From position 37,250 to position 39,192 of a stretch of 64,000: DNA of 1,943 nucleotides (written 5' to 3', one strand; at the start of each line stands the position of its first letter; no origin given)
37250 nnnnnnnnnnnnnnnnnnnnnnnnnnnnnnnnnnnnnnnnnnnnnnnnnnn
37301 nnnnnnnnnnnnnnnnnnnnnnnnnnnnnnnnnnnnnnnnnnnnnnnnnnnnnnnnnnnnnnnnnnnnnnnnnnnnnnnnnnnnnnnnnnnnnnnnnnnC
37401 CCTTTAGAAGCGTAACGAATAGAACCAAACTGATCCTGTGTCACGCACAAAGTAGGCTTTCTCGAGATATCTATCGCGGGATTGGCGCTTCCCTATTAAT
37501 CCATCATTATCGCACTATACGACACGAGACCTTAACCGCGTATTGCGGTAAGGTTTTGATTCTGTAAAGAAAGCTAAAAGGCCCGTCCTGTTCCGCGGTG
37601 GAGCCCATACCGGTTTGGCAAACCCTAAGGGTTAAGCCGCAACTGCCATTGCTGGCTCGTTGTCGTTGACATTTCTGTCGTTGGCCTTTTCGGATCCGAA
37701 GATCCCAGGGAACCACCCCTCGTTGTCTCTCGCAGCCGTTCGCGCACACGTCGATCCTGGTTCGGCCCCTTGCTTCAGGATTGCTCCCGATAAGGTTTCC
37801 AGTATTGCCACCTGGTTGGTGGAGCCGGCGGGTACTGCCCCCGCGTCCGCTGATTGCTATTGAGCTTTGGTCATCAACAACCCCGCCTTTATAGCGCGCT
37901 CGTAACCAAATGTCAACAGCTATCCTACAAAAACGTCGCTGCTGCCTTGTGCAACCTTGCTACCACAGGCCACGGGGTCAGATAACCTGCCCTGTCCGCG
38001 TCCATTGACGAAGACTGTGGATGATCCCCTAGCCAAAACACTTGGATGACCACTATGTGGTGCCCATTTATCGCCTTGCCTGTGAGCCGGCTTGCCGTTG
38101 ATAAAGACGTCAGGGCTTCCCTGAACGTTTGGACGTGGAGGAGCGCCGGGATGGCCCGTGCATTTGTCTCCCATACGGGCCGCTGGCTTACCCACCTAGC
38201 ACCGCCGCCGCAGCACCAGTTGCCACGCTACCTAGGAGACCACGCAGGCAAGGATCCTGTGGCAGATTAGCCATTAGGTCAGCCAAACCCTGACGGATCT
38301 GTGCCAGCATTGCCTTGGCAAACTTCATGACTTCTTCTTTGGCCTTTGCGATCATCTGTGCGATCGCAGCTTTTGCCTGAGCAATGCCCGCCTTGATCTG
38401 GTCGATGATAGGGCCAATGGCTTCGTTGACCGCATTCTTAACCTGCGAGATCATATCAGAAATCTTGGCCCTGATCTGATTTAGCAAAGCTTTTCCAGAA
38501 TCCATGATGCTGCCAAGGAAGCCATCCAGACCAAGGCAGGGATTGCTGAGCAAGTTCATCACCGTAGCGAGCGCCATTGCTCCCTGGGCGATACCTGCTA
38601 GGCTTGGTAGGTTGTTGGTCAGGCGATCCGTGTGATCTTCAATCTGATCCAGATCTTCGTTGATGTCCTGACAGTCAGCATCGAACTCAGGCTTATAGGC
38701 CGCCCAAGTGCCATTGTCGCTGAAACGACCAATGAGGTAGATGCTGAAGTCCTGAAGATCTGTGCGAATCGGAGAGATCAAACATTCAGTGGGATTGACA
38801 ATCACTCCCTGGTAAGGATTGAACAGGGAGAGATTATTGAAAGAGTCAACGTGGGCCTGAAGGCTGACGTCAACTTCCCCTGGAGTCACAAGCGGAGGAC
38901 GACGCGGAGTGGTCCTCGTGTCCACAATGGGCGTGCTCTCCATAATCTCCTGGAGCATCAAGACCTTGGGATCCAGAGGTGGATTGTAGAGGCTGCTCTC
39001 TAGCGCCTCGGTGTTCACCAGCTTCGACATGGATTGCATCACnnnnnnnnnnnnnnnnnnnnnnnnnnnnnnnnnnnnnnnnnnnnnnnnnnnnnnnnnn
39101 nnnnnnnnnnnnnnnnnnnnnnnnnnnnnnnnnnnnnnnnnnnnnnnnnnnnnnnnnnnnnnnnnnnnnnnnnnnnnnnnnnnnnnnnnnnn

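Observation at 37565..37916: Candidate two-piece (permuted) tmRNA hidden in an intergenic gap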

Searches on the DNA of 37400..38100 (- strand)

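Call 6: search_dna_similar(query=window:37400-38100:-, collection=phages, mode=distant)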
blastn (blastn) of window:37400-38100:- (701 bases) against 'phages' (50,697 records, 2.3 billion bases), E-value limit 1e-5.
No match.
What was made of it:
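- Tried and rejected: blastn against the phage collection (701-nt region): no match (call 6).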

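Call 29: search_dna_similar(query=window:37806-37850:-, collection=phages, mode=distant, max_evalue=10, max_rows=60)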
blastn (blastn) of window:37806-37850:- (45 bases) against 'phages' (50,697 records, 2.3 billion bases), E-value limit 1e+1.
Records with a match: 35; places in all: 35; records where one place covers at least 80% of the query: 0.
Best place of each record, by identity: >=99% 1; 95-99% 7; 90-95% 9; 80-90% 18.
By first word of the organism name: Methylophilales 4; Pseudomonas 3; Bacteriophage 3; Microbacterium 3; Erythrobacter 2; Bordetella 2; Caulobacter 2; Acinetobacter 2; Streptomyces 2; Delftia 2; and 10 more.
By host as written in the record: - 5; Methylophilales_sp._H5P1 4; Ruegeria pomeroyi DSS-3 2; Bordetella bronchiseptica 4715 2; Caulobacter vibrioides CB15 2; Streptomyces scabiei RL-34 2; Pseudomonas grimontii MBTL2-21 2; Delftia tsuruhatensis ARB-1 2; and 13 more.
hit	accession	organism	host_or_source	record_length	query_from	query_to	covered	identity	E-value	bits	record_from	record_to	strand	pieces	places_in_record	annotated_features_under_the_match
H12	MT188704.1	Mesorhizobium phage Cp1R7A-A1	Mesorhizobium loti R7ANS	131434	2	35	76%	91.2%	1e-4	49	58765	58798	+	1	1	none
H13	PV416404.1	Erythrobacter phage XM05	Erythrobacter sp. JL475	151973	4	35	71%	93.8%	4e-5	50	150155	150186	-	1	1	none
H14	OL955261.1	Erythrobacter phage vB_EliS-L02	Erythrobacter sp.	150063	3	34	71%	93.8%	4e-5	50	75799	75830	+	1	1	none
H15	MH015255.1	Ruegeria phage vB_RpoS-V10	Ruegeria pomeroyi DSS-3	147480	3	35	73%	90.9%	4e-4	47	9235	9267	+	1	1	none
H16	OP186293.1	Rhodobacter phage RcXuper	Rhodobacter capsulatus YW1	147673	3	35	73%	90.9%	4e-4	47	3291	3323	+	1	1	none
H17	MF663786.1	Bordetella phage vB_BbrM_PHB04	Bordetella bronchiseptica 4715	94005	2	34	73%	87.9%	5e-3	43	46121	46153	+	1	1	none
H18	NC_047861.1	Bordetella phage vB_BbrM_PHB04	Bordetella bronchiseptica 4715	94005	2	34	73%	87.9%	5e-3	43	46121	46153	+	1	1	none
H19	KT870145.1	Roseobacter phage DSS3P8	Ruegeria pomeroyi DSS-3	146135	3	34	71%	90.6%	1e-3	46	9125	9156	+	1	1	none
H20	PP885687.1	Tunturiibacter phage Tunturi_4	Tunturiibacter empetritectus M8UP27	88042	1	35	78%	82.9%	2e-1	37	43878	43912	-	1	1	none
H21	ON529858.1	Brevundimonas phage vB_BgoS-Bajun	Brevundimonas goettingensis LVF2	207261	2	35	76%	82.4%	8e-1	36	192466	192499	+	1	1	tmRNA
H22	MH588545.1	Caulobacter phage CcrPW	Caulobacter vibrioides CB15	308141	4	35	71%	87.5%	2e-2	41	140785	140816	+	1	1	none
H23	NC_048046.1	Caulobacter phage CcrPW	Caulobacter vibrioides CB15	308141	4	35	71%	87.5%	2e-2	41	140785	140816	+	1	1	none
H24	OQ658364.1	Pseudomonas phage sp.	Pseudomonas aeruginosa PACL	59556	1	35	78%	80.0%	9e+0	33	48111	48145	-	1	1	attR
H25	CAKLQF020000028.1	Acinetobacter phage MD-2021a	not known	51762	1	35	78%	80.0%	9e+0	33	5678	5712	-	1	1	ssrA: transfer-messenger RNA, SsrA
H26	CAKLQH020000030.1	Acinetobacter phage MD-2021a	not known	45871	1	35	78%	80.0%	9e+0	33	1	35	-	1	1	ssrA: transfer-messenger RNA, SsrA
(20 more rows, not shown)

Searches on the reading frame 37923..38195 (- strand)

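Call 10: search_protein_families(library=pfam, proteins=[window:37923-38195:-])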
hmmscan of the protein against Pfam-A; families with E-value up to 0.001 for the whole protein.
window:37923-38195:- (91 aa): 2 families
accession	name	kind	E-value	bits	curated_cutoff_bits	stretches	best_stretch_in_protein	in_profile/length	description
PF05488.18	PAAR_motif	-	1.2e-16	61.2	27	2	1-44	21-62/70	PAAR motif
PF13665.11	Tox-PAAR-like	-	0.00052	20.5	31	0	23-44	78-99/108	Toxin PAAR-like domain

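Call 11: search_protein_families(library=phrogs, proteins=[window:37923-38195:-])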
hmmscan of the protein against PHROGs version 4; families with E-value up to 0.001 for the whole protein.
window:37923-38195:- (91 aa): 1 family
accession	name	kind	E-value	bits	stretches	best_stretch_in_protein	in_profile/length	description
phrog_281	-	moron, auxiliary metabolic gene and host takeover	2.1e-30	106.6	1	1-91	13-120/169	PAAR motif of membran proteins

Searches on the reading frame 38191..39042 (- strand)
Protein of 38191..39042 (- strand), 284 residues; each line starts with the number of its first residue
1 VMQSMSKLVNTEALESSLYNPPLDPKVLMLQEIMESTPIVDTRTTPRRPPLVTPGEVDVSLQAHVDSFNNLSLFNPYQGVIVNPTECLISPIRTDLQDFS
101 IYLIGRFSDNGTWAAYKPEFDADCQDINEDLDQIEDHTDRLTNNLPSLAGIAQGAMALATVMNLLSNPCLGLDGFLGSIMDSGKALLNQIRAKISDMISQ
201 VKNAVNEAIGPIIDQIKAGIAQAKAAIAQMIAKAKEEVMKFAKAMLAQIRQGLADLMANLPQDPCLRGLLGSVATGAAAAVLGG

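Call 10: search_protein_families(library=pfam, proteins=[window:38191-39042:-])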
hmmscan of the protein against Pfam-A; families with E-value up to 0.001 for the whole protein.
window:38191-39042:- (284 aa): 1 family
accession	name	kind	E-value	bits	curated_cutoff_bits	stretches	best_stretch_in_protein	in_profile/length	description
PF23854.1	DUF7217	-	2.4e-06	27.9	29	1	148-275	93-230/238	Domain of unknown function (DUF7217)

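Call 11: search_protein_families(library=phrogs, proteins=[window:38191-39042:-])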
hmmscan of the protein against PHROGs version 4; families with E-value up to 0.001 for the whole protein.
window:38191-39042:- (284 aa): 3 families
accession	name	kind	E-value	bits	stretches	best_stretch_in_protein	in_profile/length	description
phrog_1272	-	tail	0.00033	19.4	1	134-259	747-855/1606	tail length tape measure protein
phrog_694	-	tail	0.00059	19.2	1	173-242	352-425/851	baseplate hub and tail lysozyme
phrog_4200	-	tail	0.00075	19.1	1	163-252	487-582/732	tail length tape measure protein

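Call 13: search_dna_similar(query=window:38191-39042:-, collection=phages, mode=protein)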
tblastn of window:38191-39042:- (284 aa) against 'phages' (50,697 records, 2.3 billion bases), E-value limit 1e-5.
Records with a match: 3; places in all: 3; records where one place covers at least 80% of the query: 3.
Best place of each record, by identity: <60% 3.
By first word of the organism name: Agrobacterium 2; Sinorhizobium 1.
By host as written in the record: Agrobacterium tumefaciens C58 2; Sinohrizobium meliloti NRRL L-50 1.
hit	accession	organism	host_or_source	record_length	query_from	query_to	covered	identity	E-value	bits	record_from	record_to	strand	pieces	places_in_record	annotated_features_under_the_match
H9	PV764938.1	Sinorhizobium phage Phosso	Sinohrizobium meliloti NRRL L-50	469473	11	267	90%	28.8%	1e-17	89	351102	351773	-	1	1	hypothetical protein (x2)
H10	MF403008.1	Agrobacterium phage Atu_ph07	Agrobacterium tumefaciens C58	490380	14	267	89%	27.7%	8e-21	98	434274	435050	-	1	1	hypothetical protein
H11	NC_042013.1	Agrobacterium phage Atu_ph07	Agrobacterium tumefaciens C58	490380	14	267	89%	27.7%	8e-21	98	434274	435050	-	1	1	hypothetical protein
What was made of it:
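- On Phage-encoded tmRNA: DUF7217 relatives in the phage collection occur only in jumbo phages (call 13).
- DUF7217 homologues in the phage collection occur only in jumbo phages (call 13). DUF7217 and PAAR relatives in the phage collection occur only in jumbo phages (call 13).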

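Call 14: get_annotated_region(hit=H11, flank=8000)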
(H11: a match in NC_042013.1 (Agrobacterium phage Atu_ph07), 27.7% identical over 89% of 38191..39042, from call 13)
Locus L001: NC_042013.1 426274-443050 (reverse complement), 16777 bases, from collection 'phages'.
description: Agrobacterium phage Atu_ph07, complete genome.
organism: Agrobacterium phage Atu_ph07 (NCBI taxid 2024264)
taxonomy: Viruses; Duplodnaviria; Heunggongvirae; Uroviricota; Caudoviricetes; Polybotosvirus; Polybotosvirus Atuph07
host: Agrobacterium tumefaciens C58; source: -; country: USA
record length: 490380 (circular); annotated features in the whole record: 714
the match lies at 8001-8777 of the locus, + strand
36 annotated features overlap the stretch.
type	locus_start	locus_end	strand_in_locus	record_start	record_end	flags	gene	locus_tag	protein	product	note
CDS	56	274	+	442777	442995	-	-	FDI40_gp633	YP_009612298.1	hypothetical protein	-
CDS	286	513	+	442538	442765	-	-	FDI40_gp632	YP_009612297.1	hypothetical protein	-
CDS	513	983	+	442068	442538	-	-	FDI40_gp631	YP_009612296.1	hypothetical protein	-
CDS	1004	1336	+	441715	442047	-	-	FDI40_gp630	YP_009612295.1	hypothetical protein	-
CDS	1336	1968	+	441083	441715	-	-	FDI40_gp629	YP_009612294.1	hypothetical protein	-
CDS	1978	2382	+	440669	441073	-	-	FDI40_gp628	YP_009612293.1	hypothetical protein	-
CDS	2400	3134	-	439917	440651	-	-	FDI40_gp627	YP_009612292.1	hypothetical protein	-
CDS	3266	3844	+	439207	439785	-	-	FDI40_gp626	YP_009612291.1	metallo-phosphoesterase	-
CDS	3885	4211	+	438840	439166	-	-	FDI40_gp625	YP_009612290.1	hypothetical protein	-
CDS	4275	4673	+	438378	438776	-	-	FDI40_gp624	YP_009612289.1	endolysin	-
CDS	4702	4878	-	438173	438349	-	-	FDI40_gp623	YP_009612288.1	hypothetical protein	-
CDS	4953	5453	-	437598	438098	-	-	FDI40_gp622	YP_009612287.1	HNH endonuclease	-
CDS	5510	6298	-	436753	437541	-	-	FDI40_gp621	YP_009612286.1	hypothetical protein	-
CDS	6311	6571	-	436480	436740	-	-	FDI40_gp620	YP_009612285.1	hypothetical protein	-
CDS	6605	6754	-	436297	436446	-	-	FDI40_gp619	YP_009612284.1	hypothetical protein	-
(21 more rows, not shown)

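Call 15: get_annotated_region(hit=H9, flank=8000)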
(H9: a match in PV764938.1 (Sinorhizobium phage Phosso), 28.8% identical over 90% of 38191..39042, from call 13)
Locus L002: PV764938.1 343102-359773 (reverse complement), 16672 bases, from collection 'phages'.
description: Sinorhizobium phage Phosso, complete genome.
organism: Sinorhizobium phage Phosso (NCBI taxid 3435197)
taxonomy: Viruses
host: Sinohrizobium meliloti NRRL L-50; source: soil; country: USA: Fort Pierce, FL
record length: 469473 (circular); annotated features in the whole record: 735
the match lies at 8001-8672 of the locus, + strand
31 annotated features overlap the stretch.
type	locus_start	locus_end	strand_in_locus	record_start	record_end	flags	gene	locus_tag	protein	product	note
CDS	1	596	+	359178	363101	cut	-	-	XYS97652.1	hypothetical protein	495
CDS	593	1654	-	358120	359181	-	-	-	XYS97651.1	toxic anion resistance protein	494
CDS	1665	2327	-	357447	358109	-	-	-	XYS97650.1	hypothetical protein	493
CDS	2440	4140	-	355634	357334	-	-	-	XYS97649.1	SPFH domain-containing protein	492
CDS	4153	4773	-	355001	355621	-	-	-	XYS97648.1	hypothetical protein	491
CDS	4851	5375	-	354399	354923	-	-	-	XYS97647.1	hypothetical protein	490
CDS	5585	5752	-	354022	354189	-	-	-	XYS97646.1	hypothetical protein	489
CDS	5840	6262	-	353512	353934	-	-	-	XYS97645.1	hypothetical protein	488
CDS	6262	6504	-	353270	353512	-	-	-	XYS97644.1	hypothetical protein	487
CDS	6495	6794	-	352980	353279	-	-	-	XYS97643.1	hypothetical protein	486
CDS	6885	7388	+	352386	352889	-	-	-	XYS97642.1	hypothetical protein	485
CDS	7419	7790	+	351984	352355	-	-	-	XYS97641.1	hypothetical protein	484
CDS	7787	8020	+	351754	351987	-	-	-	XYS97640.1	hypothetical protein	483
CDS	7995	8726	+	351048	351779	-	-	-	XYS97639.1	hypothetical protein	482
CDS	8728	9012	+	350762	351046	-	-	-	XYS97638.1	PAAR domain-containing protein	481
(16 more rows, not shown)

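Call 25: find_related_loci(query=window:38191-39042:-, collection=viral_contigs, flank=6000)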
Query window:38191-39042:- (284 aa) in viral_contigs; peptide patterns used: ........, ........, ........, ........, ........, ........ (x = any residue, [..] = any of these).
5 stretches matched a pattern, but none encodes a relative of the query by tblastn (E <= 1e-3).
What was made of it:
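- Tried and rejected: Single-sequence DUF7217 search of viral contigs: found nothing (call 25).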

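Call 28: find_related_loci(query=A1, collection=viral_contigs, flank=6000)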
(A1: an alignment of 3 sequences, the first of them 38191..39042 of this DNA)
Query A1 (284 aa) in viral_contigs; peptide patterns used: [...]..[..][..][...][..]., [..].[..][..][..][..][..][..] (x = any residue, [..] = any of these).
570 stretches matched a pattern; 1 encode a relative of the query (tblastn E <= 1e-3); 1 distinct loci.
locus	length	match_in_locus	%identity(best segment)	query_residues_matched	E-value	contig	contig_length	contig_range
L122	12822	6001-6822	27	14-282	8e-35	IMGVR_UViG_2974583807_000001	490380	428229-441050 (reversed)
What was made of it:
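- Tried and rejected: The alignment-based search found only Atu_ph07 itself (call 28).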

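Call 43: find_related_loci(query=A1, collection=metagenome_contigs, flank=5000)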
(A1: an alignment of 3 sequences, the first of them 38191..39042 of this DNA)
Query A1 (284 aa) in metagenome_contigs; peptide patterns used: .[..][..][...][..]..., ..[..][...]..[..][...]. (x = any residue, [..] = any of these).
348 stretches matched a pattern; 5 encode a relative of the query (tblastn E <= 1e-3); 5 distinct loci.
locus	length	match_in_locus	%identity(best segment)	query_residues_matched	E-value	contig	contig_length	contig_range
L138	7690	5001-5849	54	2-276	7e-89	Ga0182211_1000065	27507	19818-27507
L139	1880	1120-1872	47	2-238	2e-59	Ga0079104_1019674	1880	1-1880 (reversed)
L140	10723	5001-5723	34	11-284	1e-33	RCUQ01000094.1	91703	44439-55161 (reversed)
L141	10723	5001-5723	34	42-284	7e-31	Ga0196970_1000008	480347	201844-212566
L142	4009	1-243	48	27-110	4e-15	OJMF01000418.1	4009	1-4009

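Call 49: search_protein_families(library=pfam, proteins=[L138:5813-6829:+, L138:52-2292:+, L138:2365-3528:+, L138:3531-3926:+, L138:3926-4438:+])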
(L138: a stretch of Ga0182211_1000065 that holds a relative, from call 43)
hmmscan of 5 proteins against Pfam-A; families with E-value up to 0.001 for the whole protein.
L138:5813-6829:+ (339 aa): 3 families
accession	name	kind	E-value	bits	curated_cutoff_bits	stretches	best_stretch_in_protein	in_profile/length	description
PF05488.18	PAAR_motif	-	6.1e-15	55.6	27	2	65-110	3-51/70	PAAR motif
PF13665.11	Tox-PAAR-like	-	0.00045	20.7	31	0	40-68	76-104/108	Toxin PAAR-like domain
PF07486.17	Hydrolase_2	-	0.00063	20.8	27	0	199-337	6-100/100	Cell Wall Hydrolase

L138:52-2292:+ (747 aa): 2 families
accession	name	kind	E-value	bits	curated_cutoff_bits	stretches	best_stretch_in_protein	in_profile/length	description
PF02867.20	Ribonuc_red_lgC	-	1.2e-117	394.1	23.9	1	199-707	1-523/523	Ribonucleotide reductase, barrel domain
PF00317.26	Ribonuc_red_lgN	-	7.5e-10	39.2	28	1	121-195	5-76/77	Ribonucleotide reductase, all-alpha domain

L138:2365-3528:+ (388 aa): 1 family
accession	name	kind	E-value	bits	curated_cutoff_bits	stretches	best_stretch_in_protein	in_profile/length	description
PF00268.27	Ribonuc_red_sm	-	1.4e-43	149.8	33.6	1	43-344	6-281/281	Ribonucleotide reductase, small chain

L138:3531-3926:+ (132 aa): 3 families
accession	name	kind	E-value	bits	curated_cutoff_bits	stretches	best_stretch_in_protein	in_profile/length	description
PF00462.30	Glutaredoxin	-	1e-14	54.9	22.9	1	57-118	2-60/60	Glutaredoxin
PF13409.12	GST_N_2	-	3.3e-07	31.2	25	1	64-130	2-69/70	Glutathione S-transferase, N-terminal domain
PF13417.12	GST_N_3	-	0.00024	21.8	22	1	63-129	6-68/75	Glutathione S-transferase, N-terminal domain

L138:3926-4438:+ (171 aa): 0 families
